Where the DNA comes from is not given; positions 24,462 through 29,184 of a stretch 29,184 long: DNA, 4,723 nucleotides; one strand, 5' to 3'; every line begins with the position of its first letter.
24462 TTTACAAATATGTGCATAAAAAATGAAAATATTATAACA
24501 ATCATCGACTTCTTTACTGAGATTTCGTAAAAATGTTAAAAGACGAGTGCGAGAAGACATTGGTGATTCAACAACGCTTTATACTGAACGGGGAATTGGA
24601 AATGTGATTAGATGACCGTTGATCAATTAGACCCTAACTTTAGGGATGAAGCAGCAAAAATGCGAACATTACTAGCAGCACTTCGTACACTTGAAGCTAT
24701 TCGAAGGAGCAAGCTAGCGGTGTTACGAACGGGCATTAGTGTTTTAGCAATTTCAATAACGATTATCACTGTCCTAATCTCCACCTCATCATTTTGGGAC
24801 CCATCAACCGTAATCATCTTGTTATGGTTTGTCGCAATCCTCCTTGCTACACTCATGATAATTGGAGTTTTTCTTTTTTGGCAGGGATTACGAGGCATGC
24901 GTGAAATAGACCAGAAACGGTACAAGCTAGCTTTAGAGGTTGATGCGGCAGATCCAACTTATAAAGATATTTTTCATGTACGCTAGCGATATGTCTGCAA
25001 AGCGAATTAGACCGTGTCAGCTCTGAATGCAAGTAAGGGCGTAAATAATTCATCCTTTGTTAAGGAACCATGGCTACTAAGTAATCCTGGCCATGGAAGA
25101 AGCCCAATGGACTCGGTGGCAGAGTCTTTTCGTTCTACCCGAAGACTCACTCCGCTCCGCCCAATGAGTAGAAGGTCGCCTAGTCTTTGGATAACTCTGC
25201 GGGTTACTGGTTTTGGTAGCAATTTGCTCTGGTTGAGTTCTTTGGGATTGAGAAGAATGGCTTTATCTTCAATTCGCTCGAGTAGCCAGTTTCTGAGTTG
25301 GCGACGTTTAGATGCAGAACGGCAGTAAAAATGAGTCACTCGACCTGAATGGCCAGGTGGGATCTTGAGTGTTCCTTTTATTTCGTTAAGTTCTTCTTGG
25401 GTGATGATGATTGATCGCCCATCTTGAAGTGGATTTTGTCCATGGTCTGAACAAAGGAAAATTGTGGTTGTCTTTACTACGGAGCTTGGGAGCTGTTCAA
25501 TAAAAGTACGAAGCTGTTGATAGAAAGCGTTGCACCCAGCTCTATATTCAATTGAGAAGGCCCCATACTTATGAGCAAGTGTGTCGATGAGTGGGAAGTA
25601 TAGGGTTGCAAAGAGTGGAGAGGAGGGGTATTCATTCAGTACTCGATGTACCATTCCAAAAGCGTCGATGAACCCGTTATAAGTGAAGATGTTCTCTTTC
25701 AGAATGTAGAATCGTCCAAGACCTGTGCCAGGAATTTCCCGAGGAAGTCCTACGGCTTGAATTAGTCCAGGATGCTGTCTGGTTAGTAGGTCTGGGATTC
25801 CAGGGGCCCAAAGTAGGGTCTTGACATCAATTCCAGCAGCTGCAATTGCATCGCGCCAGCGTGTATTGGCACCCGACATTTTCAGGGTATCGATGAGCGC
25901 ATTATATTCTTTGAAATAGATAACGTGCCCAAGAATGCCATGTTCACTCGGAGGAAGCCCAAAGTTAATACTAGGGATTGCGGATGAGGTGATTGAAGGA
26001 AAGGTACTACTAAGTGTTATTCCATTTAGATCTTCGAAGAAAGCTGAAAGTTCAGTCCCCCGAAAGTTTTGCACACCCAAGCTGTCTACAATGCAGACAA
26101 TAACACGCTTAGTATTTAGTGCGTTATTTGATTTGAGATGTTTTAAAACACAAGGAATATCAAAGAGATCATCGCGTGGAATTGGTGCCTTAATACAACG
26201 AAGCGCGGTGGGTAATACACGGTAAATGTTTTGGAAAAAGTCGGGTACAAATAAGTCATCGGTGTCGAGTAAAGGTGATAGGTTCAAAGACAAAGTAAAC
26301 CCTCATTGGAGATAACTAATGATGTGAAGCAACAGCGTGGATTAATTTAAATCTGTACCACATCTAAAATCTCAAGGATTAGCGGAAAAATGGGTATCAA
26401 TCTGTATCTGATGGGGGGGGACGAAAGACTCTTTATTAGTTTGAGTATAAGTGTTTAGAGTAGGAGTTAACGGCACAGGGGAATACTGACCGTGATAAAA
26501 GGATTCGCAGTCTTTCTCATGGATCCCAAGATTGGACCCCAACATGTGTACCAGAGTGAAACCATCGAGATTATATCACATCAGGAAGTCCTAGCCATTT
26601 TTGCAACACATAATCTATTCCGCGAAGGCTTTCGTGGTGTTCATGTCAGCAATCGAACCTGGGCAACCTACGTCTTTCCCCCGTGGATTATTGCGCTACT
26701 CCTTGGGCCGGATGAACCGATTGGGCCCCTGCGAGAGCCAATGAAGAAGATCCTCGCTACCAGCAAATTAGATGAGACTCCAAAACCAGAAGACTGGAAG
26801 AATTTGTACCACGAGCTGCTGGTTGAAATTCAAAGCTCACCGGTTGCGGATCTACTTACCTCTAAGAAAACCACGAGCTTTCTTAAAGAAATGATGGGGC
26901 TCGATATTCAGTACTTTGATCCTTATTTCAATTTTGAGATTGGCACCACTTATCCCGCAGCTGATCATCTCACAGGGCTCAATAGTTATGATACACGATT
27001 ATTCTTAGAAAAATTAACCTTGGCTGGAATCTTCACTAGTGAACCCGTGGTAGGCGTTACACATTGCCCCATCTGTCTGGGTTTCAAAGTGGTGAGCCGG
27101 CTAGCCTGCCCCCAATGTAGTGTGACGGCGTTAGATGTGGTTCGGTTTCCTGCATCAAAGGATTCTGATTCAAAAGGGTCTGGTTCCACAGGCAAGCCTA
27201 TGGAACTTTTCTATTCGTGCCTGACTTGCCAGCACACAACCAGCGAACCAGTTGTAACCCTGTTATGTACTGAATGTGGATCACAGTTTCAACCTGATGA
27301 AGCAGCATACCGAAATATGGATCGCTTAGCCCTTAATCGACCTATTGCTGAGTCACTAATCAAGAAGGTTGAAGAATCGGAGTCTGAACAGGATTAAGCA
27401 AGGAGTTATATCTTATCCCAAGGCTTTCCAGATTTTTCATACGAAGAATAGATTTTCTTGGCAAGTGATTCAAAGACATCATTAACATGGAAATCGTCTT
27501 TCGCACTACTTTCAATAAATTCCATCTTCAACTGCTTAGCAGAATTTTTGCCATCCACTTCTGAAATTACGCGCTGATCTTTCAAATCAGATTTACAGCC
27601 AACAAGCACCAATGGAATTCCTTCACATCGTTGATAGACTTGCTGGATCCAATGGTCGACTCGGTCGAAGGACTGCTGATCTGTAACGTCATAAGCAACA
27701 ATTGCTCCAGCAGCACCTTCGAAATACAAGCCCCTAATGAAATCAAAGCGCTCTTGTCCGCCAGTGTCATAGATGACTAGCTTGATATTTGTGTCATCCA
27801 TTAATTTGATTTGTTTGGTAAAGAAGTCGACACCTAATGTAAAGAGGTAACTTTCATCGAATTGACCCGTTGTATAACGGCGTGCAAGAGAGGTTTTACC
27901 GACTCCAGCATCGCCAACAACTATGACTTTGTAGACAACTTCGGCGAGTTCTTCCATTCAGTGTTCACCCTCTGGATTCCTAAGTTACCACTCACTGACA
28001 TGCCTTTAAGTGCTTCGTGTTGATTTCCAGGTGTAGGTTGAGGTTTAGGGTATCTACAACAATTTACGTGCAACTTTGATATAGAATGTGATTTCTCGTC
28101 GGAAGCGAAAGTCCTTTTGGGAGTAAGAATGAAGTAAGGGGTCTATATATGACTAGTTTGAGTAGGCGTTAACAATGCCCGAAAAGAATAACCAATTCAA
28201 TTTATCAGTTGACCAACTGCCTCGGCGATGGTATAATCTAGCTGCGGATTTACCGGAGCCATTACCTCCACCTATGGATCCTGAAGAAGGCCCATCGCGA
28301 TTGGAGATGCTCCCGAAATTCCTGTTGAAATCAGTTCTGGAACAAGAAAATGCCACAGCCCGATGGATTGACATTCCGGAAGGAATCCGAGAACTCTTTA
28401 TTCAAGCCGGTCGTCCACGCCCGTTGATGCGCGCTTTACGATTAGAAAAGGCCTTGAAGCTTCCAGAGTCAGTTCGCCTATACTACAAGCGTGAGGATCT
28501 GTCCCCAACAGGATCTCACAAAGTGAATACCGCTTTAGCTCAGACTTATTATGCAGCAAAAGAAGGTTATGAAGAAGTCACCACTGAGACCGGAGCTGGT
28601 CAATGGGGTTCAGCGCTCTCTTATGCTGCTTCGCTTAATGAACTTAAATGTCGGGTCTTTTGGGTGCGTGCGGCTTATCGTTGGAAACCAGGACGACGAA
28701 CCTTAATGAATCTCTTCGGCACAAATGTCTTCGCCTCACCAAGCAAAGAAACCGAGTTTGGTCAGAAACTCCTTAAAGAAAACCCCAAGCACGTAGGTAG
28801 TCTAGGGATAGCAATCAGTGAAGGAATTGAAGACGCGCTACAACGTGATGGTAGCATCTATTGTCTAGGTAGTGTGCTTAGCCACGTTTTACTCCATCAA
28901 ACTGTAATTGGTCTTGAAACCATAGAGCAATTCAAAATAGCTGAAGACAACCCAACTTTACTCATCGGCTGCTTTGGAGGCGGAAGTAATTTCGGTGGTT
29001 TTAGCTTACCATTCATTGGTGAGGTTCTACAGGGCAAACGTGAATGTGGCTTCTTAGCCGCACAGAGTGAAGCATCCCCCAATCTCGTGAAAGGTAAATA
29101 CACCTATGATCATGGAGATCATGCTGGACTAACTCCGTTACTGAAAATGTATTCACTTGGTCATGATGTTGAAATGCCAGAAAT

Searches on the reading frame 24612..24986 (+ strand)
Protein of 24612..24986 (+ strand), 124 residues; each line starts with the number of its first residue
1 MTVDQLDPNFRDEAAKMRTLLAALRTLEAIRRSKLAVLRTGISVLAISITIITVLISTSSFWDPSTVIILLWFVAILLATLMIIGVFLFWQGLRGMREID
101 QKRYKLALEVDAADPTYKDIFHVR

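Call 57: search_protein_families(library=pfam, proteins=[window:24612-24986:+])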
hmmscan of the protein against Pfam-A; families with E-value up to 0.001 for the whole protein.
window:24612-24986:+ (124 aa): 1 family
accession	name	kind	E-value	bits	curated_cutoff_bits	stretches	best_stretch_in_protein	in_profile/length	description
PF01284.28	MARVEL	-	0.00063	20.2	32.8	1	42-99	45-101/135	Membrane-associating domain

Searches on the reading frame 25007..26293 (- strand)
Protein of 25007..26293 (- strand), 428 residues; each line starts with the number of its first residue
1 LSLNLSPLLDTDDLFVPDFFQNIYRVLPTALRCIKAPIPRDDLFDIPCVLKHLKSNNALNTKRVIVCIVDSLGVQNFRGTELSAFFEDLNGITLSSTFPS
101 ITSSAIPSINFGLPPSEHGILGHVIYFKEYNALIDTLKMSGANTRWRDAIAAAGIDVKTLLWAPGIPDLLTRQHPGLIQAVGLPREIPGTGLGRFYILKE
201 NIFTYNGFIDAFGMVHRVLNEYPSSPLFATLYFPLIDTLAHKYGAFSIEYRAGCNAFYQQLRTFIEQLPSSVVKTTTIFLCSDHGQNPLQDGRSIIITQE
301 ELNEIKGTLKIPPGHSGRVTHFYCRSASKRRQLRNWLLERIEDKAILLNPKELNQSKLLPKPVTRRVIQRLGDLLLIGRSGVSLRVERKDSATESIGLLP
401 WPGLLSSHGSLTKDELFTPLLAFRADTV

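Call 57: search_protein_families(library=pfam, proteins=[window:25007-26293:-])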
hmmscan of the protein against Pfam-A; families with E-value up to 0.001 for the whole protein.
window:25007-26293:- (428 aa): 1 family
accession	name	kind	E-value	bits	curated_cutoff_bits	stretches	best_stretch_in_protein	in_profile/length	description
PF01663.27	Phosphodiest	-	6.7e-19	69.1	23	1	82-391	23-330/342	Type I phosphodiesterase / nucleotide pyrophosphatase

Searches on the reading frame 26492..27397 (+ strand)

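Call 57: search_protein_families(library=pfam, proteins=[window:26492-27397:+])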
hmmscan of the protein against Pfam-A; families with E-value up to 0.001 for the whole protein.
window:26492-27397:+ (301 aa): 1 family
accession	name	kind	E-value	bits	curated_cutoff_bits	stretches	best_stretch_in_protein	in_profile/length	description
PF18551.6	TackOD1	-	4e-12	46.5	32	2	235-278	143-185/188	Thaumarchaeal output domain 1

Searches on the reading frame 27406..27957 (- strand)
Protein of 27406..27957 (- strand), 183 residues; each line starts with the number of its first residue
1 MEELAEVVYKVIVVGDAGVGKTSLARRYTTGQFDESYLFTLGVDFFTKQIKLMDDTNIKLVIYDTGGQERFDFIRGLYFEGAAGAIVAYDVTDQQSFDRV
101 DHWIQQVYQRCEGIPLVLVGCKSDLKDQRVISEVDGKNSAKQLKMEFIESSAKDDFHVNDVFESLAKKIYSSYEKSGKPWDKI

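Call 57: search_protein_families(library=pfam, proteins=[window:27406-27957:-])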
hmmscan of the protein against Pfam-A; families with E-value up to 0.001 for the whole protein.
window:27406-27957:- (183 aa): 6 families
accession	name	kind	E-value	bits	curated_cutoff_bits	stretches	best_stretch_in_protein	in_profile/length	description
PF00071.28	Ras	-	6.2e-53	179.1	21.6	1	10-170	1-161/162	Ras family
PF08477.19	Roc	-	1.1e-30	106.8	27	1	10-124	1-119/119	Ras of Complex, Roc, domain of DAPkinase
PF00025.27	Arf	-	3.7e-10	40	22.3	1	9-164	15-169/174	ADP-ribosylation factor family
PF03029.23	ATP_bind_1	-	6.4e-06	26.6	27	1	40-145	69-193/240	Conserved hypothetical ATP binding protein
PF01926.29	MMR_HSR1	-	0.00037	21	21.9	1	10-119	1-110/113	50S ribosome-binding GTPase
PF03193.22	RsgA_GTPase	-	0.00094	19.5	30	0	11-29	109-127/174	RsgA GTPase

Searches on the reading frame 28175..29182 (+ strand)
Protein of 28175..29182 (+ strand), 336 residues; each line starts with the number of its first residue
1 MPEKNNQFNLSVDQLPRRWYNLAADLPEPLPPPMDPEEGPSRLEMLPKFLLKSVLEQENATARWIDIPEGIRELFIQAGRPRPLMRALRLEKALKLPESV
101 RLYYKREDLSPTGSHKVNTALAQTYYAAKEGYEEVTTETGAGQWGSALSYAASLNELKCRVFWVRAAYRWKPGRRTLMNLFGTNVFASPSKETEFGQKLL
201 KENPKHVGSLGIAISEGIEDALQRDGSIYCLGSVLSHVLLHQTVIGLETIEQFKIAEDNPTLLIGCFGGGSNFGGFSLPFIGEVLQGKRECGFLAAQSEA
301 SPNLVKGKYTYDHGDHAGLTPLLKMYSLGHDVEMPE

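Call 57: search_protein_families(library=pfam, proteins=[window:28175-29182:+])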
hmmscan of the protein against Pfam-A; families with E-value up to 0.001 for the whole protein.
window:28175-29182:+ (336 aa): 1 family
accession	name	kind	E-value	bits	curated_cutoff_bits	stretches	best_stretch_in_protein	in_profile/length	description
PF00291.31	PALP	-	2.9e-24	86.4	35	1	78-308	4-202/295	Pyridoxal-phosphate dependent enzyme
